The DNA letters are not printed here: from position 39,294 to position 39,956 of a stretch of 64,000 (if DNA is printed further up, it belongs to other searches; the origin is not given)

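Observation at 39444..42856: Tandemly duplicated two-gene cassette (small acidic protein plus large basic protein) with no recognisable family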

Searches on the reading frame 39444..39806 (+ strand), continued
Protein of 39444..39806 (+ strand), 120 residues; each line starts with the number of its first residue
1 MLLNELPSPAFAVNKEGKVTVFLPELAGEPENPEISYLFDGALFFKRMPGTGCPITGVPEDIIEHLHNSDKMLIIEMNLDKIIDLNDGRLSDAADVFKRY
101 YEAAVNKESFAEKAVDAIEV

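Call 68: search_protein_families(library=pfam, proteins=[L029:1-762:+, L025:3694-4398:-, L025:2683-3681:-, L024:8231-8794:+, L029:1229-2320:+], max_evalue=0.1)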
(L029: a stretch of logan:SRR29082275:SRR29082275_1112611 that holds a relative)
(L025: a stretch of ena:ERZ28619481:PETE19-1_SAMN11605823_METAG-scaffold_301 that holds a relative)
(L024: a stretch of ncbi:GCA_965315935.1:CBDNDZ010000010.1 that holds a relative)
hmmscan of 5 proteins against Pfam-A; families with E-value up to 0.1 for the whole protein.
L029:1-762:+ (253 aa): 4 families
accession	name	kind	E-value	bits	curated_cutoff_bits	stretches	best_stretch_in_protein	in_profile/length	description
PF13620.12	CarboxypepD_reg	-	2.6e-09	37.8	32.3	1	125-194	2-70/82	Carboxypeptidase regulatory-like domain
PF13715.12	CarbopepD_reg_2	-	6.5e-06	26.5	32.2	1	127-193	3-64/88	CarboxypepD_reg-like domain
PF17802.7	SpaA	-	0.0052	17.4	23.1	0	138-176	16-56/91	Prealbumin-like fold domain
PF23193.1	NOMO_3rd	-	0.011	16.2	27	1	141-197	47-101/120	NOMO third transthyretin-like domain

L025:3694-4398:- (234 aa): 1 family
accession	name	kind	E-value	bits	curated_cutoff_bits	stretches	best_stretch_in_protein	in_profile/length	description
PF01592.21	NifU_N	-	0.00056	20.5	22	1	60-106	38-88/127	NifU-like N terminal domain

L025:2683-3681:- (332 aa): 1 family
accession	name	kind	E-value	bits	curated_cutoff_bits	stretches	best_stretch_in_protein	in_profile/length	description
PF14057.11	GGGtGRT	-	4.2e-196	650.8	27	1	4-330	1-327/327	GGGtGRT protein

L024:8231-8794:+ (187 aa): 0 families

L029:1229-2320:+ (363 aa): 1 family
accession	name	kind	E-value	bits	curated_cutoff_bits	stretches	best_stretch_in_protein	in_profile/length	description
PF02602.20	HEM4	-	0.0006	19.4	27.5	0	95-156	145-204/231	Uroporphyrinogen-III synthase HemD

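Call 75: search_dna_similar(query=window:39444-39806:+, collection=plasmids, mode=protein, max_evalue=0.001, max_rows=10)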
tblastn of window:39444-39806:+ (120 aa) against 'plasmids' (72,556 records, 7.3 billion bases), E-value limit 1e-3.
No match.

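Call 76: search_dna_similar(query=window:39444-39806:+, collection=phages, mode=protein, max_evalue=0.001, max_rows=10)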
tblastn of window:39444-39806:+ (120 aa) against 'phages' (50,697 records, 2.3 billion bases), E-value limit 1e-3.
No match.

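Call 77: find_related_loci(query=A3, collection=viral_contigs, flank=6000)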
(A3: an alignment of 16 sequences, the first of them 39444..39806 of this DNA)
Query A3 (120 aa) in viral_contigs; peptide patterns used: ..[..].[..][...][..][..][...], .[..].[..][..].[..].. (x = any residue, [..] = any of these).
37 stretches matched a pattern, but none encodes a relative of the query by tblastn (E <= 1e-3).

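Call 81: search_protein_families(library=pfam, alignment_id=A3, max_evalue=1)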
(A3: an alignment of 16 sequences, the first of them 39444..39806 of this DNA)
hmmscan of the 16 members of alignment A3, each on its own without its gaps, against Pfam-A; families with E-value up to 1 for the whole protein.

A. member 1, window:39444-39806:+ (120 aa): 0 families

B. families by the number of members that match (of 16 scanned): 1 family
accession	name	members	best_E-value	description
PF06491.16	Disulph_isomer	1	0.14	Disulphide isomerase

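Call 82: search_solved_structures(query=A3, max_evalue=10)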
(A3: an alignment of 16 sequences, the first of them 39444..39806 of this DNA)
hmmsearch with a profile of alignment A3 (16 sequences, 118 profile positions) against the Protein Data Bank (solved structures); distinct sequences matched with E-value up to 10: 4.
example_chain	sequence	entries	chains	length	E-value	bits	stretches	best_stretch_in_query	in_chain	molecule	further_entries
8ki6_A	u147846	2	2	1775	0.99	12.5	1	35-116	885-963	RNA-directed RNA polymerase L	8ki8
8kia_A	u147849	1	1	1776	0.99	12.5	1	35-116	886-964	RNA-directed RNA polymerase L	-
8ki7_A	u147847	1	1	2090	1.3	12.1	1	35-116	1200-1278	RNA-directed RNA polymerase L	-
9j8v_A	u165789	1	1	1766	1.4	12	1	35-116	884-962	RNA-directed RNA polymerase L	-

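Call 84: search_protein_families(library=ncbifam, proteins=[L029:2680-3531:+, L008:1810-2610:+], max_evalue=0.001)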
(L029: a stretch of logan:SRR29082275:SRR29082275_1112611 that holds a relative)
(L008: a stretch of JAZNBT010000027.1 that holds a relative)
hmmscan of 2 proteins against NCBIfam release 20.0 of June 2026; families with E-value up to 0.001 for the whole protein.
L029:2680-3531:+ (283 aa): 44 families (the best 25 are shown)
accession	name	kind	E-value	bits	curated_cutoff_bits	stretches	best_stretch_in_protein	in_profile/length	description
NF005143.0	PRK06596.1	subfamily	1e-101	340.2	241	1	4-281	7-283/285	RNA polymerase factor sigma-32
TIGR02392.1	rpoH_proteo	equivalog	8.6e-97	324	323.1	1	12-279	2-268/270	RNA polymerase sigma factor RpoH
NF005693.0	PRK07500.1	equivalog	9.7e-86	287.5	315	1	21-276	16-274/289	RNA polymerase factor sigma-32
TIGR02394.1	rpoS_proteo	equivalog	4.2e-52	177.4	378.7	1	9-281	11-276/285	RNA polymerase sigma factor RpoS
NF004207.0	PRK05657.1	equivalog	2.6e-49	168.4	394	1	9-282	54-320/329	RNA polymerase sigma factor RpoS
TIGR02997.1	Sig70-cyanoRpoD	subfamily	2.7e-43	148.4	384.5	1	45-275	74-297/298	RNA polymerase sigma factor, RpoD/SigA family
TIGR02393.1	RpoD_Cterm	equivalog_domain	6.6e-40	137.2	354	1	46-281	1-230/238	RNA polymerase sigma factor RpoD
NF006666.0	PRK09210.1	equivalog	7.4e-40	137.4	572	1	9-280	97-361/370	RNA polymerase sigma factor RpoD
NF041931.2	MzaA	equivalog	1.4e-39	136.6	800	1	45-281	475-707/726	MZA anti-phage system associated sigma-70 family RNA polymerase sigma factor MzaA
NF005785.0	PRK07598.1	equivalog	1.6e-36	126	554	1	45-280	175-403/415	RNA polymerase sigma factor SigC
NF005642.0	PRK07405.1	subfamily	1.4e-34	119.7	524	1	45-276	82-306/318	RNA polymerase sigma factor SigD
NF005920.0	PRK07921.1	subfamily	4.5e-34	117.9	464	1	45-280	90-319/328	RNA polymerase sigma factor SigB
NF004561.0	PRK05901.1-3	equivalog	8.7e-33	114.2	582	1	46-277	300-525/537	RNA polymerase sigma factor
NF004566.0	PRK05901.2-4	equivalog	2.2e-31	109.5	531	1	8-277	152-432/448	RNA polymerase sigma factor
NF005643.0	PRK07406.1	equivalog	1.2e-30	106.9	500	1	46-277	161-385/397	RNA polymerase sigma factor RpoD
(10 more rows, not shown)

L008:1810-2610:+ (266 aa): 0 families
